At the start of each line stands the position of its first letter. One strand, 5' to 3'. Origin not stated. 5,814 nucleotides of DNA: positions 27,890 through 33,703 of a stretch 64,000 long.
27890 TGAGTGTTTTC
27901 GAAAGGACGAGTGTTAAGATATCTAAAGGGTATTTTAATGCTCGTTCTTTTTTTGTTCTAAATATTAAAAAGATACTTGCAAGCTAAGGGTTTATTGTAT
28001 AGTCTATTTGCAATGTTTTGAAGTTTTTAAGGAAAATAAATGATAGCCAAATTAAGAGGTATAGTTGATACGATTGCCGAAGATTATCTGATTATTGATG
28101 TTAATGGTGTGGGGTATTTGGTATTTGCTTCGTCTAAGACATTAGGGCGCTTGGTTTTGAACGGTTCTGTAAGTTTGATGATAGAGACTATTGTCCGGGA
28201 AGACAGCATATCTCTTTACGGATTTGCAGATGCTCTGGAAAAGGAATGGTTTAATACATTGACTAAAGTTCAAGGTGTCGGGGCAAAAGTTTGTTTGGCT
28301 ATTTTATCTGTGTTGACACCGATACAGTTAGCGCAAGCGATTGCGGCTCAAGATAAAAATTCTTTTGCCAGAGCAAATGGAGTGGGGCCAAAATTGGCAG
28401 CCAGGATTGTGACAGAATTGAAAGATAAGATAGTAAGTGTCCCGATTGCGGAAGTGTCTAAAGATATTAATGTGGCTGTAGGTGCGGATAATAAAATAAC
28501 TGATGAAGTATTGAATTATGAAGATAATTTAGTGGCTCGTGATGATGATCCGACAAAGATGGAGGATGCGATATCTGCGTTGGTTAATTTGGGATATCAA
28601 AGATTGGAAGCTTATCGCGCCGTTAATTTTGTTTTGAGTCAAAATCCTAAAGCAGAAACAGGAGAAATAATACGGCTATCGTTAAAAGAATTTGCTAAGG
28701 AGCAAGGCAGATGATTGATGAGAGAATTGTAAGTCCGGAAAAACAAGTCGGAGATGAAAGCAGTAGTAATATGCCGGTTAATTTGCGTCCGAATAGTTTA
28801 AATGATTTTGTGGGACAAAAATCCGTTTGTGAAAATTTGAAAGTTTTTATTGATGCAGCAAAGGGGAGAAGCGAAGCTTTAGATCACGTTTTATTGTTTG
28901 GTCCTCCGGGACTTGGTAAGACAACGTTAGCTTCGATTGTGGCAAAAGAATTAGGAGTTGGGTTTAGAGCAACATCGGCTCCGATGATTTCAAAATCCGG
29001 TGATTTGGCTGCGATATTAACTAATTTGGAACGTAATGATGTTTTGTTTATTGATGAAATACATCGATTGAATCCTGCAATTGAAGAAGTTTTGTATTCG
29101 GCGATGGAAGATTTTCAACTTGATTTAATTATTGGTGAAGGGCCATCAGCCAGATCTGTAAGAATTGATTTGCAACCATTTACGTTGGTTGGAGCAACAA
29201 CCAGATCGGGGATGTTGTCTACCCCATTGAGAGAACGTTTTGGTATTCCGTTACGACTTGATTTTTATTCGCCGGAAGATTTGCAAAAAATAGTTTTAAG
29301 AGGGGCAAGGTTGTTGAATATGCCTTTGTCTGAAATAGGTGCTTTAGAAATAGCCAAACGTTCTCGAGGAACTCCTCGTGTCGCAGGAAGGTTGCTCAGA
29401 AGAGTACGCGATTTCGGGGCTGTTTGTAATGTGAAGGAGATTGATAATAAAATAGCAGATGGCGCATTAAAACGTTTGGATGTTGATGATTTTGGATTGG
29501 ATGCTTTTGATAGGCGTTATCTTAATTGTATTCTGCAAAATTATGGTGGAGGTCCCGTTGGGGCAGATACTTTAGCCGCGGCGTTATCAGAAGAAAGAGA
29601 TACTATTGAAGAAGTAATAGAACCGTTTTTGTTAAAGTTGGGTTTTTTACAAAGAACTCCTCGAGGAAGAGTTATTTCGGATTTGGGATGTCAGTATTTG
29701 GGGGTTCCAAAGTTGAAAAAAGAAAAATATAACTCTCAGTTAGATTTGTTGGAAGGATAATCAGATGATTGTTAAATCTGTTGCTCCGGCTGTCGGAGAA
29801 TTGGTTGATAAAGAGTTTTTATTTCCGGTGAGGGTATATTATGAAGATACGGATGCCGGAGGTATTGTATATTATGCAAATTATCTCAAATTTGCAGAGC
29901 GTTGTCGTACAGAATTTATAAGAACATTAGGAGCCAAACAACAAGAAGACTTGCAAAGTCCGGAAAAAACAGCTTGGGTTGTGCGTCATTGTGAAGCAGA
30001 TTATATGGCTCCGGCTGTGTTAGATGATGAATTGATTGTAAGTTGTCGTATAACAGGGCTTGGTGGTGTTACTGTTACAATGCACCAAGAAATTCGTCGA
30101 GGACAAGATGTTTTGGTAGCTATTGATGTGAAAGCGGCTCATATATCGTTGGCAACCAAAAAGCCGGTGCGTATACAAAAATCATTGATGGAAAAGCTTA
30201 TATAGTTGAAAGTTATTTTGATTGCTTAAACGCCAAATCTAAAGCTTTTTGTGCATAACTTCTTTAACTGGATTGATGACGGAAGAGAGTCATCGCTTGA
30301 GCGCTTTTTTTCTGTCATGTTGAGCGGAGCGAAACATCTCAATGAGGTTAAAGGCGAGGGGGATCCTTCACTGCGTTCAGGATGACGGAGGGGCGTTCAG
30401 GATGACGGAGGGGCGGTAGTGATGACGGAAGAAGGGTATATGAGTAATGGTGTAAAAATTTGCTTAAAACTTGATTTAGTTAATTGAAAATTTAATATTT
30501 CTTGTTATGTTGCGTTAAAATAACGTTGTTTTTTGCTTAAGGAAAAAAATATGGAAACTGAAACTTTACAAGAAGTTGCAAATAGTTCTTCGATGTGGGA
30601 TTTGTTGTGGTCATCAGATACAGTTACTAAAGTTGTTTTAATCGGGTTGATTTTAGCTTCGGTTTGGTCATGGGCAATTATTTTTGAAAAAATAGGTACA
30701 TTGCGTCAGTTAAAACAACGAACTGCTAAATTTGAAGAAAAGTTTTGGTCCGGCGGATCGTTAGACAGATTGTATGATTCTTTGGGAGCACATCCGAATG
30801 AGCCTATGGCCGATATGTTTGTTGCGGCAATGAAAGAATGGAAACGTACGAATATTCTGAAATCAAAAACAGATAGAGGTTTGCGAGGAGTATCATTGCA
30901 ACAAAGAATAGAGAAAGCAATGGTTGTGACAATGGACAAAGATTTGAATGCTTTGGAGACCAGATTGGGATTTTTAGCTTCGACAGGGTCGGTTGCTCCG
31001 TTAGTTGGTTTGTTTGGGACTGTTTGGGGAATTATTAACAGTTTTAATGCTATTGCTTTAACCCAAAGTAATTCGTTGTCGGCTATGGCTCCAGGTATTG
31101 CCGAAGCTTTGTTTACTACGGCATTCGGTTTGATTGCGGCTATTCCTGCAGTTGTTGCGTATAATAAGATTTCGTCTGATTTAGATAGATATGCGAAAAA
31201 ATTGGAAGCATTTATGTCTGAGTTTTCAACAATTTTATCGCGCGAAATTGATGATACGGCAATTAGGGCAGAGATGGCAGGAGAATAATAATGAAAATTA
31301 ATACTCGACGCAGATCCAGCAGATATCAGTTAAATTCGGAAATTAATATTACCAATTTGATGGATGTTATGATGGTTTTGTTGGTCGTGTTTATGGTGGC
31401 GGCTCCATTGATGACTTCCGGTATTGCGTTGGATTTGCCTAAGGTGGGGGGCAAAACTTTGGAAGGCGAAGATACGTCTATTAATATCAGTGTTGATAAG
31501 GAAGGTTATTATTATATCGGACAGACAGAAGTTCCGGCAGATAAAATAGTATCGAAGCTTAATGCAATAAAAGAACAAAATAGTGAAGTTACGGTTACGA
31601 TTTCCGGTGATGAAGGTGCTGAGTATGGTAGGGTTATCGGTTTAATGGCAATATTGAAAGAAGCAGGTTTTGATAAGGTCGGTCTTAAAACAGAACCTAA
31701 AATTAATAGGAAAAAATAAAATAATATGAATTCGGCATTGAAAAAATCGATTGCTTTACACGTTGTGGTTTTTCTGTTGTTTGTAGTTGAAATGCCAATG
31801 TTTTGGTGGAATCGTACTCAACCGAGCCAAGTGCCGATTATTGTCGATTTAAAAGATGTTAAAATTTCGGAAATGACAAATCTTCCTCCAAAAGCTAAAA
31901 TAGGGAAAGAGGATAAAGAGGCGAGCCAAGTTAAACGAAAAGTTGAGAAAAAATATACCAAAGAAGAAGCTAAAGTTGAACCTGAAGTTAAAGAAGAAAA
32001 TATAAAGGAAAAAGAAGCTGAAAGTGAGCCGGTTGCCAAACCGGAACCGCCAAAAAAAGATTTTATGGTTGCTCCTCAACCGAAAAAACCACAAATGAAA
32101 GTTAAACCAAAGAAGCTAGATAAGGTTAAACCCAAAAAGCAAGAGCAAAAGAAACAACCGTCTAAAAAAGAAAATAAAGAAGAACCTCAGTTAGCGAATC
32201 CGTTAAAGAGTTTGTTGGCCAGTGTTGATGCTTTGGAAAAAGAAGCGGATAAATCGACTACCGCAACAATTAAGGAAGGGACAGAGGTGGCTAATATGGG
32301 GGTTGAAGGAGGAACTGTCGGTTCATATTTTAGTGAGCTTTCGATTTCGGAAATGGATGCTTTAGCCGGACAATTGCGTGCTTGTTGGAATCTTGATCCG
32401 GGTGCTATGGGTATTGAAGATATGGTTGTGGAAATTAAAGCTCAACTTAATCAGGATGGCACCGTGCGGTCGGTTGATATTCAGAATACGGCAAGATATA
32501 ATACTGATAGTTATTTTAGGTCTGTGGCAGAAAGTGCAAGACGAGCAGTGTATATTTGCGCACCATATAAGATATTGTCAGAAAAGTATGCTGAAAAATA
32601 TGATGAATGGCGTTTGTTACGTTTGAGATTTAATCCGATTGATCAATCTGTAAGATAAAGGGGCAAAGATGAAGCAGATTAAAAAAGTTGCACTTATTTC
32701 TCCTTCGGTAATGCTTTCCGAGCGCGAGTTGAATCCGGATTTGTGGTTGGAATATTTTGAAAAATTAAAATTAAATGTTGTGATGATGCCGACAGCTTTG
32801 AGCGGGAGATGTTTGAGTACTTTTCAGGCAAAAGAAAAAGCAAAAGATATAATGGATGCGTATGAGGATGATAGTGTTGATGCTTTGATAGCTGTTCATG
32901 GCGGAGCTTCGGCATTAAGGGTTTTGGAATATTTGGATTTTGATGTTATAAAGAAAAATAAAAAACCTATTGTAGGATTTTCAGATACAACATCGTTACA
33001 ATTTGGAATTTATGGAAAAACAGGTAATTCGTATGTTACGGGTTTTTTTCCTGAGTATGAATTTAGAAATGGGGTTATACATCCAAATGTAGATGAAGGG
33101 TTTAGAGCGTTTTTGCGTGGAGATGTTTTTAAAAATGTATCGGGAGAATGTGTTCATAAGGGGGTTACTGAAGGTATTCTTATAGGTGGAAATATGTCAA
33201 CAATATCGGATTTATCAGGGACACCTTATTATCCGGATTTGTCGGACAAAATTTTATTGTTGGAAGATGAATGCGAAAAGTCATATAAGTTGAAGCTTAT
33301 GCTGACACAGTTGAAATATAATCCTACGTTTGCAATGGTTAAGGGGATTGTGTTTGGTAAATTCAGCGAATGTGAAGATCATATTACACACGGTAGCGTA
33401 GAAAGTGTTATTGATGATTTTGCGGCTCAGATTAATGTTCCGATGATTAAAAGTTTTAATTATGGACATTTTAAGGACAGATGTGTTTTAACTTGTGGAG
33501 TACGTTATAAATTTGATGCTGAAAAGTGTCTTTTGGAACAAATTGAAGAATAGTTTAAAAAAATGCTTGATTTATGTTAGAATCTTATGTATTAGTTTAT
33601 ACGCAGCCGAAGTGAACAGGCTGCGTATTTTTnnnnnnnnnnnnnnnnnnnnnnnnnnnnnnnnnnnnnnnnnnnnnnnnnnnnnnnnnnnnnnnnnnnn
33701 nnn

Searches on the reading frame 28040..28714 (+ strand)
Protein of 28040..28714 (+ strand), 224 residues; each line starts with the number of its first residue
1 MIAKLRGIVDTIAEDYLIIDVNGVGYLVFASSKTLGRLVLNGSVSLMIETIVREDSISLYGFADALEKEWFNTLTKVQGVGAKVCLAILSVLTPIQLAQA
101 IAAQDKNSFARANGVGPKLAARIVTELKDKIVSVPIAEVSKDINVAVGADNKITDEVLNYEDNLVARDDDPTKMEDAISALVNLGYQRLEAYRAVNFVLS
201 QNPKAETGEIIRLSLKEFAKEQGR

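Call 28: search_protein_families(library=pfam, proteins=[window:28040-28714:+], max_evalue=0.00001)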
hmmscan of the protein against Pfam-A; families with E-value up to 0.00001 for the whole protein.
window:28040-28714:+ (224 aa): 3 families
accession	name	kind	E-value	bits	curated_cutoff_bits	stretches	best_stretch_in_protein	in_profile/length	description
PF01330.27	RuvA_N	-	2.1e-20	73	23.6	1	1-61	1-61/61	RuvA N terminal domain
PF14520.12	HHH_5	-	3.6e-12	47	27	1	71-129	1-57/57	Helix-hairpin-helix domain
PF07499.19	RuvA_C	-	5.8e-11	43.1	24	1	173-217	2-45/47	RuvA, C-terminal domain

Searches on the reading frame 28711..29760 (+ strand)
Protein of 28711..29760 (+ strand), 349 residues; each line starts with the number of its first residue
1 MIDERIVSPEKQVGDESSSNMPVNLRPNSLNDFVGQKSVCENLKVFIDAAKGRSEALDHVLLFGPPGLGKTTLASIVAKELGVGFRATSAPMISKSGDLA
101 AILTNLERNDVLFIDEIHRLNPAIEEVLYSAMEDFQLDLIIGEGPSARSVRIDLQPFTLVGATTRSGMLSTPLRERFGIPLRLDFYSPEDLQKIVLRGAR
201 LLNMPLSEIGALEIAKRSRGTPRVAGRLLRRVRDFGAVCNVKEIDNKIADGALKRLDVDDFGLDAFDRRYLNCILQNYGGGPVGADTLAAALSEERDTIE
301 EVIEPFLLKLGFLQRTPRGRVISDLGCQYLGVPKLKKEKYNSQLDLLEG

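Call 28: search_protein_families(library=pfam, proteins=[window:28711-29760:+], max_evalue=0.00001)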
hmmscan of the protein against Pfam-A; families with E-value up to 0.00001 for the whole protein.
window:28711-29760:+ (349 aa): 5 families
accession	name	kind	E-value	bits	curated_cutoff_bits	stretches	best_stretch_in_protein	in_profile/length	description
PF05496.18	RuvB_N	-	5e-79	264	27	1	25-183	1-159/159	Holliday junction DNA helicase RuvB P-loop domain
PF17864.7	AAA_lid_4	-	1.9e-28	98.5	27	1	186-259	1-74/74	RuvB AAA lid domain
PF05491.19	RuvB_C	-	1.3e-24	86.3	24.7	1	261-330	2-71/72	RuvB C-terminal winged helix domain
PF00004.35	AAA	-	2.2e-21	77.1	21.2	1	60-181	1-127/131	ATPase family associated with various cellular activities (AAA)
PF07728.20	AAA_5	-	4.2e-08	33.7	22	1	59-177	1-139/139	AAA domain (dynein-related subfamily)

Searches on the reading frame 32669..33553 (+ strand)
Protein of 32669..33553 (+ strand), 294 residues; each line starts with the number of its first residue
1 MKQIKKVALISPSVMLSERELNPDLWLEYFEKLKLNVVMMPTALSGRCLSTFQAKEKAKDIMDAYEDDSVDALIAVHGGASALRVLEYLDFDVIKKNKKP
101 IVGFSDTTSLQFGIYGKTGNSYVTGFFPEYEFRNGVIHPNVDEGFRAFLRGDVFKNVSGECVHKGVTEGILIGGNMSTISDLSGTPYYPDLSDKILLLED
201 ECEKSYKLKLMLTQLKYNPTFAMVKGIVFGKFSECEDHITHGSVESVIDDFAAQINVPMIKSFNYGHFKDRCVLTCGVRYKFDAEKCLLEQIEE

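Call 28: search_protein_families(library=pfam, proteins=[window:32669-33553:+], max_evalue=0.00001)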
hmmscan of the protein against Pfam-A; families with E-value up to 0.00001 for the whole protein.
window:32669-33553:+ (294 aa): 2 families
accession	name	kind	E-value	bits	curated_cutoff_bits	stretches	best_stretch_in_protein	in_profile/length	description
PF17676.7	Peptidase_S66C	-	2.9e-29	102.5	23.7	1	168-281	1-119/120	LD-carboxypeptidase C-terminal domain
PF02016.21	Peptidase_S66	-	6.4e-25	88.1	25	1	7-124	1-120/121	LD-carboxypeptidase N-terminal domain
